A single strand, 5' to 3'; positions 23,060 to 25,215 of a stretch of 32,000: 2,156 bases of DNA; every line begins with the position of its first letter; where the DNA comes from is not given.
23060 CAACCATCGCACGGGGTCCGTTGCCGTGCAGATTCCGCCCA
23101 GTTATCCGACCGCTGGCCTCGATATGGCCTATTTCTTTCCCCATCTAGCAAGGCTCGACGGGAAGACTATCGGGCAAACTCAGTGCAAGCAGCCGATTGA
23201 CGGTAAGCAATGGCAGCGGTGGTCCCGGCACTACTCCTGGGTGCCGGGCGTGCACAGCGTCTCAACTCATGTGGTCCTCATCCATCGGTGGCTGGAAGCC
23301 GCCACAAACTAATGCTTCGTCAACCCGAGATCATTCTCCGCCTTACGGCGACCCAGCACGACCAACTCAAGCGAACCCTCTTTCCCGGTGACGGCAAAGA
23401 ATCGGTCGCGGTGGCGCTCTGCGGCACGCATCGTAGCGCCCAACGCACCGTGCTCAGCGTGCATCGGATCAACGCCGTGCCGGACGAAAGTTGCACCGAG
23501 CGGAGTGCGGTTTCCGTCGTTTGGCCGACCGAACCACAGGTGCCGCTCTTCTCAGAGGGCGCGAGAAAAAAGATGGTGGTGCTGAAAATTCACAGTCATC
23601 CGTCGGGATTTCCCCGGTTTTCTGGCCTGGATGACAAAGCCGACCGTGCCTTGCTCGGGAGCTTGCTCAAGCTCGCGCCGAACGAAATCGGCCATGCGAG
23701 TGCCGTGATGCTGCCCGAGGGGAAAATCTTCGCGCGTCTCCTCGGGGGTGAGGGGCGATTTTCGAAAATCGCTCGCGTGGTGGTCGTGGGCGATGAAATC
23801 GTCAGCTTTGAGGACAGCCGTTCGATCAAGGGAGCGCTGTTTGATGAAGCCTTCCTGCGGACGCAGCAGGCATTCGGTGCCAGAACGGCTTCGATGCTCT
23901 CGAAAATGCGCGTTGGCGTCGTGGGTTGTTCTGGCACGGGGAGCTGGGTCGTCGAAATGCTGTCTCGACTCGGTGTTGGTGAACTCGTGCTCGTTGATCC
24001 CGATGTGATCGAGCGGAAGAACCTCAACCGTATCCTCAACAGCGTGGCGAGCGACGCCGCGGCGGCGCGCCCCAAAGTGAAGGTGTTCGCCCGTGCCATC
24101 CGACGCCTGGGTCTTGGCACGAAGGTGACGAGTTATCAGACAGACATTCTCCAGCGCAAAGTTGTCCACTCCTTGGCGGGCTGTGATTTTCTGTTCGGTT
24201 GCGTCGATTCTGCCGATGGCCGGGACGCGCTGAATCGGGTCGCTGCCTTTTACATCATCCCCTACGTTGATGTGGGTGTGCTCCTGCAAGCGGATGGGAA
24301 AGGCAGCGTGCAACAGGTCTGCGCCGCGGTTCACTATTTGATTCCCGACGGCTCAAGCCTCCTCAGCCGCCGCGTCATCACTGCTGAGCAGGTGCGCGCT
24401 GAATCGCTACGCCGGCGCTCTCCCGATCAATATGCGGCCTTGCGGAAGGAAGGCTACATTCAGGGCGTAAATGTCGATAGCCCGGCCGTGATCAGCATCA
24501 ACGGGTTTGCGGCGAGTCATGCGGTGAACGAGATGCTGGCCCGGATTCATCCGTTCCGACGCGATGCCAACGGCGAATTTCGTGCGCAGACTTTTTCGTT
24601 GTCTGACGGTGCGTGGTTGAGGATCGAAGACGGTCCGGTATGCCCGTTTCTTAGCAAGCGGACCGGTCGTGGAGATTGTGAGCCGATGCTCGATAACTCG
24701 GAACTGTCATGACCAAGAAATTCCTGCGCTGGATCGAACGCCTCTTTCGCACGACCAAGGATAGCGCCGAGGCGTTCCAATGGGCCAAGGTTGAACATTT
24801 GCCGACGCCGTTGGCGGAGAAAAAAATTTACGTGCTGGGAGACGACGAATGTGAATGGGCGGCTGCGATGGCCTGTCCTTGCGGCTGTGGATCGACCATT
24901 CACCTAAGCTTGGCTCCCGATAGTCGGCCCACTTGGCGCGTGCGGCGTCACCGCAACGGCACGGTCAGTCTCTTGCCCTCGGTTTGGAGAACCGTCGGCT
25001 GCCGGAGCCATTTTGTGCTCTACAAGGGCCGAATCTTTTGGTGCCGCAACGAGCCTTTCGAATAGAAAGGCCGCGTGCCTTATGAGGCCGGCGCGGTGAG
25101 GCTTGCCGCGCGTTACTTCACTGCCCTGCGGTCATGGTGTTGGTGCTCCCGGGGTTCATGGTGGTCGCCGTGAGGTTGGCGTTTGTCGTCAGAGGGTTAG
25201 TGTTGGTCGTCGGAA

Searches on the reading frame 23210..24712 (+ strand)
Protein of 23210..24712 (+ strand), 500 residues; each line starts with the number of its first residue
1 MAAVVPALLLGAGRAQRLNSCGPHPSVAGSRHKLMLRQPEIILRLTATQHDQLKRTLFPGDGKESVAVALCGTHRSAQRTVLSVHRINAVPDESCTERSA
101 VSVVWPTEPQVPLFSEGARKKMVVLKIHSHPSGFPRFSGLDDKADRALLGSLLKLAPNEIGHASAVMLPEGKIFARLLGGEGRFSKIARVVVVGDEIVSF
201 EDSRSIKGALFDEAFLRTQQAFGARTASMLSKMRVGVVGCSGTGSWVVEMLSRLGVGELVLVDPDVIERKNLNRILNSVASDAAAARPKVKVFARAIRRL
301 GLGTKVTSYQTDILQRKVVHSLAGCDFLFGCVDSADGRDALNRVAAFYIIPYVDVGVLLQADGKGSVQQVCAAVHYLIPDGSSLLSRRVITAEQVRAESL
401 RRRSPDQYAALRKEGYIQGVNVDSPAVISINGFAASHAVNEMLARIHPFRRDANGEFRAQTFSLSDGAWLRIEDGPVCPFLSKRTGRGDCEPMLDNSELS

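Call 3: search_protein_families(library=pfam, proteins=[window:23210-24712:+], max_evalue=0.1)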
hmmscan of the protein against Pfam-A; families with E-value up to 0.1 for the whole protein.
window:23210-24712:+ (500 aa): 2 families
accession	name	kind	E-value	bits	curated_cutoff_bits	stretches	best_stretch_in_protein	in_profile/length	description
PF00899.27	ThiF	-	3.3e-29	102.2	28.1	1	221-370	9-153/238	ThiF family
PF14464.11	Prok-JAB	-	9.8e-05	22.7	25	1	61-156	16-95/114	Prokaryotic homologs of the JAB domain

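Call 4: search_protein_families(library=padloc, proteins=[window:23210-24712:+], max_evalue=0.1)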
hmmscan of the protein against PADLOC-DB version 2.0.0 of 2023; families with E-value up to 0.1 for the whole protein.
window:23210-24712:+ (500 aa): 32 families (the best 25 are shown)
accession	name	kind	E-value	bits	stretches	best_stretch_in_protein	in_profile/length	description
PDLC00855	E1-E2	-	2.6e-13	47.9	1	226-325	296-399/579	E1-E2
PDLC00829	E1-E2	-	8.4e-12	42.9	1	228-347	167-285/426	E1-E2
PDLC00828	E1-E2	-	1.6e-10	38.8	1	228-315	171-255/431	E1-E2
PDLC00850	E1-E2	-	2.5e-10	37.4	1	231-332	313-413/566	E1-E2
PDLC00844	E1-E2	-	2.8e-10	37.5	1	220-340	264-383/489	E1-E2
PDLC00836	E1-E2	-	9.1e-10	35.7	1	227-275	336-384/602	E1-E2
PDLC00832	E1-E2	-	1.3e-09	34.8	1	225-310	331-413/588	E1-E2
PDLC00837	E1-E2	-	2.1e-09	34.7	1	225-343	316-439/593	E1-E2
PDLC00848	E1-E2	-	6.8e-09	32.5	1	225-322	367-463/607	E1-E2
PDLC00856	E1-E2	-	1.4e-08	31.7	1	230-314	320-401/573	E1-E2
PDLC00851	E1-E2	-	1.6e-08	31.9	1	225-311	233-316/491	E1-E2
PDLC00840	E1-E2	-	3.1e-08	31.1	1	227-277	208-259/458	E1-E2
PDLC00857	E1-E2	-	7.8e-08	29.2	1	225-311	339-422/589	E1-E2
PDLC00825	E1-E2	-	3.7e-07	27.4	1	228-274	303-349/568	E1-E2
PDLC00843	E1-E2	-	8.2e-07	25.9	1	228-274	314-360/575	E1-E2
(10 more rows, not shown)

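Call 26: search_protein_families(library=ncbifam, proteins=[window:23210-24712:+], max_evalue=0.1)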
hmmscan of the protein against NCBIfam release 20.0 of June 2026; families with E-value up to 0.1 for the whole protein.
window:23210-24712:+ (500 aa): 27 families (the best 25 are shown)
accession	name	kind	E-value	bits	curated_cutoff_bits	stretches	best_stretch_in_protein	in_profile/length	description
TIGR02356.1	adenyl_thiF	equivalog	1.7e-19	70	275.25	1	222-363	11-149/203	thiazole biosynthesis adenylyltransferase ThiF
NF006395.0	PRK08644.1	equivalog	3.9e-17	62.6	159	1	221-341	19-136/215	sulfur carrier protein ThiS adenylyltransferase ThiF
NF047750.1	SAMPActivE1UbaA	equivalog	3.3e-15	56.1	450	1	224-364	24-161/270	SAMP-activating enzyme E1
NF004804.0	PRK06153.1-3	equivalog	5.5e-15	55.3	340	1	227-391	174-337/401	hypothetical protein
NF004281.0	PRK05690.1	subfamily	4.6e-14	52.3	266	1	222-367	22-164/250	molybdopterin-synthase adenylyltransferase MoeB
NF006077.0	PRK08223.1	equivalog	4.1e-13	48.9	266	1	211-334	7-128/296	hypothetical protein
NF011696.0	PRK15116.1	equivalog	1.1e-12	48.3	304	1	213-356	11-153/268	tRNA cyclic N6-threonylcarbamoyladenosine(37) synthase TcdA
NF004111.0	PRK05600.1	equivalog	2.6e-12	46.6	437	1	221-358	30-165/371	ThiF family adenylyltransferase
NF006444.0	PRK08762.1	equivalog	2.7e-12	46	449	1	223-367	138-279/387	molybdopterin-synthase adenylyltransferase MoeB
NF004805.0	PRK06153.1-4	equivalog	3.5e-12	46.1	352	1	227-361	170-302/392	hypothetical protein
NF006204.0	PRK08328.1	equivalog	2.4e-11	43.7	339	1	217-355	12-149/231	hypothetical protein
TIGR02355.1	moeB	equivalog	6.5e-11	42.1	376.55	1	229-354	21-144/240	molybdopterin-synthase adenylyltransferase MoeB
NF009123.0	PRK12475.1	subfamily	9.9e-11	41.5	510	1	222-355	14-147/338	MoeB/ThiF family adenylyltransferase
NF004806.0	PRK06153.2-1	subfamily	1.7e-10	40.5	479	1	229-382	163-314/379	hypothetical protein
NF058523.1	6A-MBL_cap2_3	equivalog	4.2e-09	35.5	320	1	231-316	297-378/665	anti-phage 6A-MBL system cap2_3 protein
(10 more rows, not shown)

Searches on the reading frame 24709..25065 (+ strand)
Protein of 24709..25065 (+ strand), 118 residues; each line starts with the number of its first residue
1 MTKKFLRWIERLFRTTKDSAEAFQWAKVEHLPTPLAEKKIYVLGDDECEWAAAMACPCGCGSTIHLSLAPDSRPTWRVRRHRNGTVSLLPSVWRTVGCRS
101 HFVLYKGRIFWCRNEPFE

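Call 3: search_protein_families(library=pfam, proteins=[window:24709-25065:+], max_evalue=0.1)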
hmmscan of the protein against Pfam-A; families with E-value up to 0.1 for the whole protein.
window:24709-25065:+ (118 aa): 1 family
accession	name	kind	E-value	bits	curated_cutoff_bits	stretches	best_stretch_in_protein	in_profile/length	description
PF20137.4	DUF6527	-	2.8e-21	75.6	23.6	1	50-112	1-63/63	Family of unknown function (DUF6527)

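Call 4: search_protein_families(library=padloc, proteins=[window:24709-25065:+], max_evalue=0.1)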
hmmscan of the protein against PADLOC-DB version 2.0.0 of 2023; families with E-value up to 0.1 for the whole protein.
window:24709-25065:+ (118 aa): 0 families

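Call 26: search_protein_families(library=ncbifam, proteins=[window:24709-25065:+], max_evalue=0.1)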
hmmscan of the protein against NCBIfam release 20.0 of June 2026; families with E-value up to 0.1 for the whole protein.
window:24709-25065:+ (118 aa): 0 families
